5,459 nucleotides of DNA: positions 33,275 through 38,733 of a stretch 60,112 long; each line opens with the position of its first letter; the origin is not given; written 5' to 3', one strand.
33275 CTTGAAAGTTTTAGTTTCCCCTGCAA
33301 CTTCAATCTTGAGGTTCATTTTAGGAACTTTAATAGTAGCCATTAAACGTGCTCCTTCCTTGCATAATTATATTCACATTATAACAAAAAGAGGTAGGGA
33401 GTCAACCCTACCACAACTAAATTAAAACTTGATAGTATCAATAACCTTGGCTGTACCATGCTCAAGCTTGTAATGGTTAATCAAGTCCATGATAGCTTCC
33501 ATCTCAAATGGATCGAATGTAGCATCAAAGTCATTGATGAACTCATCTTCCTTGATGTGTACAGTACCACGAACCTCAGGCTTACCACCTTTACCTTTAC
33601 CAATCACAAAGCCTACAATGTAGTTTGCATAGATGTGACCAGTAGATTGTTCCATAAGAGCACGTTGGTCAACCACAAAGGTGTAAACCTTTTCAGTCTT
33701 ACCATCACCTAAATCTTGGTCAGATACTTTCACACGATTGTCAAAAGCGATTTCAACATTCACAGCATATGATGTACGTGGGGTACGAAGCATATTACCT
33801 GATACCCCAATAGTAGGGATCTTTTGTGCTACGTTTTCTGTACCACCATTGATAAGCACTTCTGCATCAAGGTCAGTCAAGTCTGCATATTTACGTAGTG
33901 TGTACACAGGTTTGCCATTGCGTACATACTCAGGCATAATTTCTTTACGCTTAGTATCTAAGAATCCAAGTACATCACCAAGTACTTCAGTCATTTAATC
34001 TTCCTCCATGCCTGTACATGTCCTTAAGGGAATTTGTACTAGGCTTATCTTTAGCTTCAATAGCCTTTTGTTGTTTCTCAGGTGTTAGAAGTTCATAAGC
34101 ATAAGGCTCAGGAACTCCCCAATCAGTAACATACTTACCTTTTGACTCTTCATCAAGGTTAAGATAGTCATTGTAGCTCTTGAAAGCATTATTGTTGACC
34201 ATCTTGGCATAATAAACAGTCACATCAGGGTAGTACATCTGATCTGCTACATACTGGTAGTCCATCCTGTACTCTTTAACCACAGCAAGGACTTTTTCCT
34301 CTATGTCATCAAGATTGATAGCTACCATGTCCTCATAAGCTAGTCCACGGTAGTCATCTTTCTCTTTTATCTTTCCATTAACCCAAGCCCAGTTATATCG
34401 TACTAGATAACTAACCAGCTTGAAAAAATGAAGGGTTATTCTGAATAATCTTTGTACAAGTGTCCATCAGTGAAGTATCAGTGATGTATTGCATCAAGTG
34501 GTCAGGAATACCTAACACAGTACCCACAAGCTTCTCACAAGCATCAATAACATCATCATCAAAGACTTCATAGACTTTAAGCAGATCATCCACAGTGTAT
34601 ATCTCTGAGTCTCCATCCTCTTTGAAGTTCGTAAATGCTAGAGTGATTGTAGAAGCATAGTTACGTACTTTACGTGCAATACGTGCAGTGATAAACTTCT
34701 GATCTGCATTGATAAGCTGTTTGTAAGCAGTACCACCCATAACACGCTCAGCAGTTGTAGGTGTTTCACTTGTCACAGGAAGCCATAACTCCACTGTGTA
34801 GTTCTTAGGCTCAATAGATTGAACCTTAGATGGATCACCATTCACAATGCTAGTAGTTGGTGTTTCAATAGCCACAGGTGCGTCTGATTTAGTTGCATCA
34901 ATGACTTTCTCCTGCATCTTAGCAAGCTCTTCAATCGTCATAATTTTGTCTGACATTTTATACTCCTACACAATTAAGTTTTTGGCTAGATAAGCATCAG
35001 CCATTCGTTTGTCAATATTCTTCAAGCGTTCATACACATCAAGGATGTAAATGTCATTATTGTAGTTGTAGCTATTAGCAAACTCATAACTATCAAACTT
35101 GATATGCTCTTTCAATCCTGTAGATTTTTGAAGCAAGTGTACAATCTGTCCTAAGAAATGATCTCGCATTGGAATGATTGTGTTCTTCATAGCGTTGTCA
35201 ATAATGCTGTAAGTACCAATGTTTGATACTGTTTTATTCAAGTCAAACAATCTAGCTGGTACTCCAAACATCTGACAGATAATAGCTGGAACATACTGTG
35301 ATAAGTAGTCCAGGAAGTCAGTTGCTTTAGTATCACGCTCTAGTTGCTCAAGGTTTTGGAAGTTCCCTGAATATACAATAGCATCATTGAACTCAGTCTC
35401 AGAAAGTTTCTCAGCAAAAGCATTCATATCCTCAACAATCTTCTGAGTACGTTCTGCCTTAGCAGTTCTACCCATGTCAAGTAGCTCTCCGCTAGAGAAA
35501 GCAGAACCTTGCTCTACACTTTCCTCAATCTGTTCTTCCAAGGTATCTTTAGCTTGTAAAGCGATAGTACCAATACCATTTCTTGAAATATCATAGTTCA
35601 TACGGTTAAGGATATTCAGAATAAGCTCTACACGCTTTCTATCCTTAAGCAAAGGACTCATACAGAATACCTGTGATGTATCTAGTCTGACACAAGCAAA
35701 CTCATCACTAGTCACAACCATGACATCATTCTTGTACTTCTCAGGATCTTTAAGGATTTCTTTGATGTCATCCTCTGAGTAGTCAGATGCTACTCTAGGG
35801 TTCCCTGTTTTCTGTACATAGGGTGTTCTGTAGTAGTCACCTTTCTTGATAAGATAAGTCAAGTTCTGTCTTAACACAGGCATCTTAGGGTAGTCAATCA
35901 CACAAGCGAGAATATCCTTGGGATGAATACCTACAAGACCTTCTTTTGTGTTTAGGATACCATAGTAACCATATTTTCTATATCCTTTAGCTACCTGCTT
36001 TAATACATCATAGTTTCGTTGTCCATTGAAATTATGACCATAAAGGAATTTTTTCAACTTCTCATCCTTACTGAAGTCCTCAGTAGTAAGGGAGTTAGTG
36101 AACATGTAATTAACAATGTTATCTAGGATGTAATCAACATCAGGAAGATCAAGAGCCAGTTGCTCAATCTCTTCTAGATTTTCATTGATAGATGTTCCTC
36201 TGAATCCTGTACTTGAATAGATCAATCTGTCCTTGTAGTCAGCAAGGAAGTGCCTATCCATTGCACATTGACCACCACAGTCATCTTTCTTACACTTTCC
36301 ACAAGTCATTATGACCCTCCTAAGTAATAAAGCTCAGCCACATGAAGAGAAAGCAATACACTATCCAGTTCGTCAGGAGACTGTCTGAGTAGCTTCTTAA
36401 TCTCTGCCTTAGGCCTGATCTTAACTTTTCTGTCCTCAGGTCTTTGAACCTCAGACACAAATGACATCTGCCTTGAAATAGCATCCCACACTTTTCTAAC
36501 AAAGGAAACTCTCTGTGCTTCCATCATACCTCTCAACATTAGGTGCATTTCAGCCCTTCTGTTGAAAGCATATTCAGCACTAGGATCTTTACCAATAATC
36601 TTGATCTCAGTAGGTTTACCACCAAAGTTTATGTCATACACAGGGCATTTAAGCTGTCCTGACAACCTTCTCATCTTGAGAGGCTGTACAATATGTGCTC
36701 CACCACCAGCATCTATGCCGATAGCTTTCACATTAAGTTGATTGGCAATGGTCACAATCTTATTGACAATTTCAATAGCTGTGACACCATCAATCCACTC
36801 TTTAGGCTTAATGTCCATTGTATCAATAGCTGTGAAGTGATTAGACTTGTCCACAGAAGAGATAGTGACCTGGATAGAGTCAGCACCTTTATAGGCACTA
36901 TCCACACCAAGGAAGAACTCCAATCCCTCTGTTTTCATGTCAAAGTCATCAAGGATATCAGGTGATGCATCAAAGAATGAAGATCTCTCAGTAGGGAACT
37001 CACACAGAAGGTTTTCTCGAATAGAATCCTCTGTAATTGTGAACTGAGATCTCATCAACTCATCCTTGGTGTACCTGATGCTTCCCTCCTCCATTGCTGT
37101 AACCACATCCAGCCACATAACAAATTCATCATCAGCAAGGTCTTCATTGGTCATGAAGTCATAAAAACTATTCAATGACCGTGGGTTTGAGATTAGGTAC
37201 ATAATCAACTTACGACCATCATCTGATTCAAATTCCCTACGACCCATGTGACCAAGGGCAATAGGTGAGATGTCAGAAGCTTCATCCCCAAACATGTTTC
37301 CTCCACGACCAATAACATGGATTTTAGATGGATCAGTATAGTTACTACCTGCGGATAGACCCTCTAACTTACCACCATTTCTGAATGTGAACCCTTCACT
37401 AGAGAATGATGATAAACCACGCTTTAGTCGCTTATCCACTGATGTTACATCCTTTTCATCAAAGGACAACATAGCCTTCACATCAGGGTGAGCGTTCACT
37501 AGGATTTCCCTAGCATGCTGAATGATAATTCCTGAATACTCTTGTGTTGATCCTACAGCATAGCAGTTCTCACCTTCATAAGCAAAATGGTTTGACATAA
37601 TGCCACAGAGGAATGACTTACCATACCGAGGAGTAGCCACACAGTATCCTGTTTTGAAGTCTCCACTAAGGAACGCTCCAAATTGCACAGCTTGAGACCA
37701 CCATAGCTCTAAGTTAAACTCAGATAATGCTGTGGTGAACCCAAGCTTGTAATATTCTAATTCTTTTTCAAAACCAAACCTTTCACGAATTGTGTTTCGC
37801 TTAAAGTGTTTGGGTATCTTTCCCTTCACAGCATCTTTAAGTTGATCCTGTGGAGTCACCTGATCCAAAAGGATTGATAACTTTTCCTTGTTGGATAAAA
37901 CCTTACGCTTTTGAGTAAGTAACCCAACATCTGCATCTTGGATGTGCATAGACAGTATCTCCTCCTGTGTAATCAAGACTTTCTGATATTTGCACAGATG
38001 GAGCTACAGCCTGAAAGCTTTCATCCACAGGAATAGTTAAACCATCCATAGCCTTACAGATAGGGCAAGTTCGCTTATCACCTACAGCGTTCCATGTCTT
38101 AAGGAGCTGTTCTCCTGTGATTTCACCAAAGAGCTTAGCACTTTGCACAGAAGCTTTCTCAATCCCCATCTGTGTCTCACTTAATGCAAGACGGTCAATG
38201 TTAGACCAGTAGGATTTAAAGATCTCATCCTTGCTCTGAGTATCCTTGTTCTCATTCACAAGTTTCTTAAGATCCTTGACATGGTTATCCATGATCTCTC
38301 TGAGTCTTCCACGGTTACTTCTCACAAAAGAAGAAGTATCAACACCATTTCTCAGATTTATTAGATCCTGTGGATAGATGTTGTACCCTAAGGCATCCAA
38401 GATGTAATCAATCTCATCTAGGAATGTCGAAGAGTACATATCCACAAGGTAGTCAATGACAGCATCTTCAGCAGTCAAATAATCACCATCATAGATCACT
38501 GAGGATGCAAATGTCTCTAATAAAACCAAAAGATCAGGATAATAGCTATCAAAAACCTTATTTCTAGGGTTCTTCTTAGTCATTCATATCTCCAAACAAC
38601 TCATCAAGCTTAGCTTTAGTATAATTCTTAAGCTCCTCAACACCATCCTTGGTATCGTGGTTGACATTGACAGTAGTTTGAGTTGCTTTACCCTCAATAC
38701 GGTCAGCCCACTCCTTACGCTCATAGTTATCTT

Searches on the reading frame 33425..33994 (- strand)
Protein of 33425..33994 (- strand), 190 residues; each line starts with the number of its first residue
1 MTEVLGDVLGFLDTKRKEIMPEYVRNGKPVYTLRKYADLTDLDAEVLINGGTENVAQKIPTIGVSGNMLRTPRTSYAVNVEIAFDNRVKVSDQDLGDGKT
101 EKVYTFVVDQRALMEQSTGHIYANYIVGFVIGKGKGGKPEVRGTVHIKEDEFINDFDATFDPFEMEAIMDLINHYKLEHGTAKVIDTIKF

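Call 24: search_protein_families(library=phrogs, proteins=[window:33425-33994:-], max_evalue=0.0001)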
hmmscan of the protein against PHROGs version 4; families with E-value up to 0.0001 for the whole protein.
window:33425-33994:- (190 aa): 1 family
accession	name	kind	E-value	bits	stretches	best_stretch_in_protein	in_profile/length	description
phrog_37970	-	unknown function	4e-10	40.9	1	12-178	7-167/176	-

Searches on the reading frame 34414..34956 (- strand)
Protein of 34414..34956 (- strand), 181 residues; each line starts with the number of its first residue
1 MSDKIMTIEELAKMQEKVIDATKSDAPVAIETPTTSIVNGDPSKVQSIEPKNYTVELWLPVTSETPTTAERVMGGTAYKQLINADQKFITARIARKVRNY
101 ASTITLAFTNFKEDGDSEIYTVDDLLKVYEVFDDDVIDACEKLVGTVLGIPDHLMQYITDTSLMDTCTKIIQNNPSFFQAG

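Call 24: search_protein_families(library=phrogs, proteins=[window:34414-34956:-], max_evalue=0.0001)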
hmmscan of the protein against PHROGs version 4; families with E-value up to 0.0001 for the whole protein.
window:34414-34956:- (181 aa): 1 family
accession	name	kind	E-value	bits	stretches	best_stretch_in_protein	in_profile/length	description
phrog_37229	-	unknown function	2.3e-07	31.8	1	4-179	8-187/194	-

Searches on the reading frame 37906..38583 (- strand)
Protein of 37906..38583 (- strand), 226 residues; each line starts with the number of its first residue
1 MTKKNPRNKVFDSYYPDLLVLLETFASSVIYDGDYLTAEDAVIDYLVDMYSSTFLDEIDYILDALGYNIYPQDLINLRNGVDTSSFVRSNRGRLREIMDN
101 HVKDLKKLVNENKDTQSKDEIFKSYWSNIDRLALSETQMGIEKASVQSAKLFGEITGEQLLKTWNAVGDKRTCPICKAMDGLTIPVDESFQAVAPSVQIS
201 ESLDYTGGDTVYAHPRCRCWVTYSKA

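Call 24: search_protein_families(library=phrogs, proteins=[window:37906-38583:-], max_evalue=0.0001)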
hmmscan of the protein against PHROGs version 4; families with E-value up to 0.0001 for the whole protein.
window:37906-38583:- (226 aa): 10 families
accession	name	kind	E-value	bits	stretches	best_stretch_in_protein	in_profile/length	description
phrog_3517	-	head and packaging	7.2e-13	49.6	1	154-224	262-328/371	head morphogenesis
phrog_2662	-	head and packaging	2.2e-11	44.1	1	94-225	580-709/717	portal protein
phrog_115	-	head and packaging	1.1e-08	35.8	1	102-222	228-315/665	minor head protein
phrog_4728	-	head and packaging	1.6e-08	34.8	1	127-223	218-298/591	head morphogenesis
phrog_6577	-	unknown function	1.6e-08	34.3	1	103-222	138-227/1066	-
phrog_2468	-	head and packaging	2.8e-08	34.6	1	159-224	211-272/303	head morphogenesis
phrog_595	-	head and packaging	4e-07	30.8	1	162-221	250-294/513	head maturation protease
phrog_31050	-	unknown function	5.1e-07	30.5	1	101-222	69-189/193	-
phrog_24918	-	head and packaging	9.5e-07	29.5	1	141-222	167-239/250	head morphogenesis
phrog_241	-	head and packaging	1.7e-05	25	1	164-222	230-271/679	head morphogenesis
